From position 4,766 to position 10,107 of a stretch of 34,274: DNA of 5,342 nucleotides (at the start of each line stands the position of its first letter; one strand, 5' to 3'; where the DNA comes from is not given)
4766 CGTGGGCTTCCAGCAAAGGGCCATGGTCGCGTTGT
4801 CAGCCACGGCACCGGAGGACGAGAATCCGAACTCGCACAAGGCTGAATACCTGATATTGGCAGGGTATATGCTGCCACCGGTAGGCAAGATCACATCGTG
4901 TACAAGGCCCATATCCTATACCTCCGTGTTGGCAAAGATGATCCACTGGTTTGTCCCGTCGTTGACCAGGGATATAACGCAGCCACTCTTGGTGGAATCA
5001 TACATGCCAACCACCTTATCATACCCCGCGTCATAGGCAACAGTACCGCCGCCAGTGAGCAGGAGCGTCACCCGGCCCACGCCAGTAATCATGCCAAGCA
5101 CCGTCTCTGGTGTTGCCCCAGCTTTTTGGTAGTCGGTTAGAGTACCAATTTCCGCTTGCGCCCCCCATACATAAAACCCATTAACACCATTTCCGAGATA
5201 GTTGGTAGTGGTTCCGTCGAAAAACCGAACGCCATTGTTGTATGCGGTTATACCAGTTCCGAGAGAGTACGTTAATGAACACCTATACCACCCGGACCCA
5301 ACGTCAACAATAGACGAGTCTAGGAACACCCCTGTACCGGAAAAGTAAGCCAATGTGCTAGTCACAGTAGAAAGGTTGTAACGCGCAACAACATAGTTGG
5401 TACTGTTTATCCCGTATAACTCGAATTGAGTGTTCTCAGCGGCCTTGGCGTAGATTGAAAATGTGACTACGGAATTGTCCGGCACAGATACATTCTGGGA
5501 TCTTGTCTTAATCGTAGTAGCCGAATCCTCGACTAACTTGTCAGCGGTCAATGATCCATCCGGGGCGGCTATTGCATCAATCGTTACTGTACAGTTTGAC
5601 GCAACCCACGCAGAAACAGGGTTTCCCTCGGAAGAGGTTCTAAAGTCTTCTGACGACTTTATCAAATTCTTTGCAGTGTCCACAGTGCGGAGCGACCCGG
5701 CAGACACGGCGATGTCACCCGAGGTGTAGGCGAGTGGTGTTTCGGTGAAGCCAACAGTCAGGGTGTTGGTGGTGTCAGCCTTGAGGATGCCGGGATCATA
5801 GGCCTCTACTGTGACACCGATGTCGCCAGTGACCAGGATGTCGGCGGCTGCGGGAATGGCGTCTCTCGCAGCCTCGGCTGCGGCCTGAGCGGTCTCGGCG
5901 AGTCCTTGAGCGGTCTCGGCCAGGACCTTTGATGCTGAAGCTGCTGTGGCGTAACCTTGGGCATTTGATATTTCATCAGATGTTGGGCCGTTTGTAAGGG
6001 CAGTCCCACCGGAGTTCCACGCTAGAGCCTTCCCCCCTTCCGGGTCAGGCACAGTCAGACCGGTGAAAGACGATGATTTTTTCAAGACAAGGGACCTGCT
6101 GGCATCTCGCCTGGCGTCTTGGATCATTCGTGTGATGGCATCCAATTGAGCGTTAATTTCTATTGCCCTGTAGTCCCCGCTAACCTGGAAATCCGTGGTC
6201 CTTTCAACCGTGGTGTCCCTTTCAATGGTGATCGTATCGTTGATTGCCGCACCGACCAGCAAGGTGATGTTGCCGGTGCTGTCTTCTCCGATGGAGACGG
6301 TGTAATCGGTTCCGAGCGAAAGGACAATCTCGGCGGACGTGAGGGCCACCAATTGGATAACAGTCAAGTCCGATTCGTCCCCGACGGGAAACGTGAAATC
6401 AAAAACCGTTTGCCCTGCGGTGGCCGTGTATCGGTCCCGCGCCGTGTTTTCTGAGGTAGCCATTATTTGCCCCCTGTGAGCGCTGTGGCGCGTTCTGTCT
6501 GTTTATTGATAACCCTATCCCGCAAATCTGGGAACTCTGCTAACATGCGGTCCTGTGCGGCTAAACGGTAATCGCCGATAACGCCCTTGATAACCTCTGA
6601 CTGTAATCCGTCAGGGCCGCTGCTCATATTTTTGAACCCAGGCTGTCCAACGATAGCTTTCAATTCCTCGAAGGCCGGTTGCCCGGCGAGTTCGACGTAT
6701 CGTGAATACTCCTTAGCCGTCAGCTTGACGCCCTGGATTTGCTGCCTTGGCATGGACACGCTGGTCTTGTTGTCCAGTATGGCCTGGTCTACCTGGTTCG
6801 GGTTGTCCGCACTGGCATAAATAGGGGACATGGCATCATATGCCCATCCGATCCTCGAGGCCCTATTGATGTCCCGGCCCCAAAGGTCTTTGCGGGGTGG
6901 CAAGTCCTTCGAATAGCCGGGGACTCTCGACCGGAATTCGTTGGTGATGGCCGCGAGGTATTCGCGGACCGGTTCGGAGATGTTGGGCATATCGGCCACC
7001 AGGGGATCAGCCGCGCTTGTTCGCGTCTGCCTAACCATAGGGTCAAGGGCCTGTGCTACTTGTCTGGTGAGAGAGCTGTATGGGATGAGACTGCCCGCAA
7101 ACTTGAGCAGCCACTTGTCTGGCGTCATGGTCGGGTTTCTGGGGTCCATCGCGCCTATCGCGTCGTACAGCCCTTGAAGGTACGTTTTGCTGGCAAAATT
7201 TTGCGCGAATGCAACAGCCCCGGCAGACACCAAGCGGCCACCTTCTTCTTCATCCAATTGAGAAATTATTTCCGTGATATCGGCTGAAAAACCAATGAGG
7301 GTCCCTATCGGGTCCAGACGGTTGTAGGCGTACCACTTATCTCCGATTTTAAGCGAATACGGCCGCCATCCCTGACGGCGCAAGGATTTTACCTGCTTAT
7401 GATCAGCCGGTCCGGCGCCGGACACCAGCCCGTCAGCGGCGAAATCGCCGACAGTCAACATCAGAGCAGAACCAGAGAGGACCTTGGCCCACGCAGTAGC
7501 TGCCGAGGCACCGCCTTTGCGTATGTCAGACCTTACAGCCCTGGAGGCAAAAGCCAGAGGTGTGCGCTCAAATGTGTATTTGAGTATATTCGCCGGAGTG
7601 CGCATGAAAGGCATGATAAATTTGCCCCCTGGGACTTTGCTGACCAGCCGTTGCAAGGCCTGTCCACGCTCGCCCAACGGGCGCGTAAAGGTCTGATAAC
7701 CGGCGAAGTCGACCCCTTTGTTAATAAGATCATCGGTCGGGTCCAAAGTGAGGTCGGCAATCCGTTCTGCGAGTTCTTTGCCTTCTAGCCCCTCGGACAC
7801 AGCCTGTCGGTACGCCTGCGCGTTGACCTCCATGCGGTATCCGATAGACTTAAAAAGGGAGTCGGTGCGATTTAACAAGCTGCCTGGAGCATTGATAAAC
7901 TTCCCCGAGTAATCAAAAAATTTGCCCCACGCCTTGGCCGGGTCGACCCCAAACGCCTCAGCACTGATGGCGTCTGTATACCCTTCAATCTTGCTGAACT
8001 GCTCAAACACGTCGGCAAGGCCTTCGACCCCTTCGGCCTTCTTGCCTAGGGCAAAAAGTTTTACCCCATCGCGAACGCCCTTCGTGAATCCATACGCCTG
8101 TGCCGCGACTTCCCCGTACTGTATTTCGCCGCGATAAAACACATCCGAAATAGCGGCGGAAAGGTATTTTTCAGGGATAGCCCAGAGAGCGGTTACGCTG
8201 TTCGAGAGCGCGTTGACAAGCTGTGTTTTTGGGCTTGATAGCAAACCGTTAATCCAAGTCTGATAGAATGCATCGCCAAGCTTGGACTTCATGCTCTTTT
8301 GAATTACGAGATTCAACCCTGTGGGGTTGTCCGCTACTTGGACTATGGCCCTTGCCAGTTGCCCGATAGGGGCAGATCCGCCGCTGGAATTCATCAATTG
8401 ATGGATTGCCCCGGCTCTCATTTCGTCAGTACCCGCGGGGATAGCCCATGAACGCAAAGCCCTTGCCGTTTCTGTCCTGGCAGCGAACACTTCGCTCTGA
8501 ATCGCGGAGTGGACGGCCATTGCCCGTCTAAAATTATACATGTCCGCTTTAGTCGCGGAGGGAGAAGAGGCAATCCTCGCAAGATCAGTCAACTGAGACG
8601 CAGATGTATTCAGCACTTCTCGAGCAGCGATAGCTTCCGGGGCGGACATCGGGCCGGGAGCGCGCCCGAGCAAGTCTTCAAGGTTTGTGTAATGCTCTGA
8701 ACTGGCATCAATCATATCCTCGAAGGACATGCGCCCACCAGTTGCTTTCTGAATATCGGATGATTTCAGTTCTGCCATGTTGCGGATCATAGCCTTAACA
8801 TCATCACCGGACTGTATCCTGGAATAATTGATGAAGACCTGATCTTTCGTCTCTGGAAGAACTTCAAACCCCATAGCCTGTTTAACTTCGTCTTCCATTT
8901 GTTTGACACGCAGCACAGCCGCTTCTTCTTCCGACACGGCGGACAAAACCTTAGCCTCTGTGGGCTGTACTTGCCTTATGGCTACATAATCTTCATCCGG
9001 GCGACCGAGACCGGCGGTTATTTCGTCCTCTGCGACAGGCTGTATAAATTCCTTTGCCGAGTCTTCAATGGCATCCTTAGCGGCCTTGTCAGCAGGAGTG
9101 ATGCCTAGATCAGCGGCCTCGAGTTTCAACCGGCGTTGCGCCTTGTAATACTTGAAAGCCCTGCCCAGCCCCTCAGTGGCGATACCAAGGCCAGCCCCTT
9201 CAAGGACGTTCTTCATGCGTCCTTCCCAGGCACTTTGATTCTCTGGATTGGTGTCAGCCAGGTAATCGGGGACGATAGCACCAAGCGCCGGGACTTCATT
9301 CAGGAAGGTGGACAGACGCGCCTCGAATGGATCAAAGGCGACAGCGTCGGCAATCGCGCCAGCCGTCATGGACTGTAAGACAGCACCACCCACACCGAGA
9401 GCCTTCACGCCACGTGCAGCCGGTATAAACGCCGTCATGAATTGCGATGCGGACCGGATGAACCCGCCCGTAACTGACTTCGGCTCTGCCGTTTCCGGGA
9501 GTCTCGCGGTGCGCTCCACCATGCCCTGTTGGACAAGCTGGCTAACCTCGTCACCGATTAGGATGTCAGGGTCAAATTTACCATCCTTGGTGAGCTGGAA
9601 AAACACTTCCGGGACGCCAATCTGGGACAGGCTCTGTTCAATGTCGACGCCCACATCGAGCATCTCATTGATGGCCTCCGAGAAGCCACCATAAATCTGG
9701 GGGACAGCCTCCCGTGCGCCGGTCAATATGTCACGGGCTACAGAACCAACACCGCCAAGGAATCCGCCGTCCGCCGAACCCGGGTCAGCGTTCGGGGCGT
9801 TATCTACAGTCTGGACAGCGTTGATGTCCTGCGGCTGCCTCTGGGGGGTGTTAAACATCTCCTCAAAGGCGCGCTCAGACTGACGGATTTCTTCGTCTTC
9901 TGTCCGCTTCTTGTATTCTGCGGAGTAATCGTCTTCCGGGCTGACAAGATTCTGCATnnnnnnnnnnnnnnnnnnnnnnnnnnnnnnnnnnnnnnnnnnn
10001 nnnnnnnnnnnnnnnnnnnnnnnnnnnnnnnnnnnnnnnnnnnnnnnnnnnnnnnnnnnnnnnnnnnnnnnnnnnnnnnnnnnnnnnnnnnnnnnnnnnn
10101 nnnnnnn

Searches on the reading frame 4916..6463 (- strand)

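Call 84: search_protein_families(library=phrogs, proteins=[window:4916-6463:-], max_evalue=0.00001)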
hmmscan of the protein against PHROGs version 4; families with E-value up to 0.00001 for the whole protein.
window:4916-6463:- (515 aa): 11 families
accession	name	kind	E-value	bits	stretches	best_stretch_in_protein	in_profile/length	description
phrog_1640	-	tail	5.1e-20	73.2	1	1-131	1-129/765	tail protein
phrog_34853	-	unknown function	1e-17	64.9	1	278-443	83-247/555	-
phrog_6518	-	tail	4.4e-12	45.9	1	6-134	3-126/793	tail fiber protein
phrog_32960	-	unknown function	1.1e-11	44.8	1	1-133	1-131/762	-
phrog_8649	-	unknown function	2.2e-11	44.1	1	1-129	1-127/743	-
phrog_5510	-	tail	6.7e-10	39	1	1-131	1-130/789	tail fiber protein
phrog_36601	-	tail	3.2e-09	36.6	1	1-131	15-143/1084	tail fiber protein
phrog_13893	-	tail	3.5e-09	36.6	1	1-125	1-125/648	tail protein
phrog_38237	-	unknown function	5.1e-09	36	1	1-131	1-129/697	-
phrog_17220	-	unknown function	1.4e-08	34.5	1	1-131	1-129/868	-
phrog_5662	-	tail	6.1e-06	25.8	1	2-123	2-123/729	tail fiber protein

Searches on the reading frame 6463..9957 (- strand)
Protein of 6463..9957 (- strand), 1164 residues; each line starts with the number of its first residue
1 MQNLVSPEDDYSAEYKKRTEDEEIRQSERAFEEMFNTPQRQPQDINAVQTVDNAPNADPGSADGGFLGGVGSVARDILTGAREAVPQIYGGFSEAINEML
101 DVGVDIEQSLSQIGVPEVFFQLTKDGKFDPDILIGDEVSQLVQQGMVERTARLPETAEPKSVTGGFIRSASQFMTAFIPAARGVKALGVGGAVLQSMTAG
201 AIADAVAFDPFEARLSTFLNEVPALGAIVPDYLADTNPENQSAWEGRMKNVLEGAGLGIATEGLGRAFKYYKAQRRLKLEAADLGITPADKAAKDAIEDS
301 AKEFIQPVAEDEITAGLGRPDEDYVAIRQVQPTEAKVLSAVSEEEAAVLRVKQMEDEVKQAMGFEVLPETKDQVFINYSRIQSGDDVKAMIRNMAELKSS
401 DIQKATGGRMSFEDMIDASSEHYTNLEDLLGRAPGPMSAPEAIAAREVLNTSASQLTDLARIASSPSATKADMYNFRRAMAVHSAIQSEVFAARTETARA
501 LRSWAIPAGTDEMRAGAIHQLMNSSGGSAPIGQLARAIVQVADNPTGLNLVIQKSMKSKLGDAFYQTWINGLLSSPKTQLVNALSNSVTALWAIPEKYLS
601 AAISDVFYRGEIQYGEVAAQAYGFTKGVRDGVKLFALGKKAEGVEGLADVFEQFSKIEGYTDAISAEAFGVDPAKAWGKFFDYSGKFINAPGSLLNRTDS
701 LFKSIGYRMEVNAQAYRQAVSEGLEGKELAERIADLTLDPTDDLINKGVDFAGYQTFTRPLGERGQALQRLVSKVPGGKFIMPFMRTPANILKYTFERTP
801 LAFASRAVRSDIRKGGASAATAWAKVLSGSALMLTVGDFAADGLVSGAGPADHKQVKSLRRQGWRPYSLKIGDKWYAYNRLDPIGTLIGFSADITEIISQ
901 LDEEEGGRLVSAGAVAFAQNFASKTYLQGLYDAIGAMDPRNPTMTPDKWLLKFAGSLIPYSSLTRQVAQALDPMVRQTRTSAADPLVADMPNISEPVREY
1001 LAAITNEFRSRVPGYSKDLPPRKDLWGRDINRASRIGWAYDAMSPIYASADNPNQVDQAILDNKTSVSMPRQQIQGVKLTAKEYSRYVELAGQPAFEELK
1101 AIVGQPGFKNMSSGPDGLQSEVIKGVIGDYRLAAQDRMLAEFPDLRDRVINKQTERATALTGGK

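Call 84: search_protein_families(library=phrogs, proteins=[window:6463-9957:-], max_evalue=0.00001)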
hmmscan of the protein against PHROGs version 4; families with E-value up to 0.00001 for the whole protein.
window:6463-9957:- (1164 aa): 1 family
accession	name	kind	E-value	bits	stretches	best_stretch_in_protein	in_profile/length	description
phrog_6651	-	head and packaging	1.8e-59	202.8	2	694-1157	862-1354/1375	internal virion protein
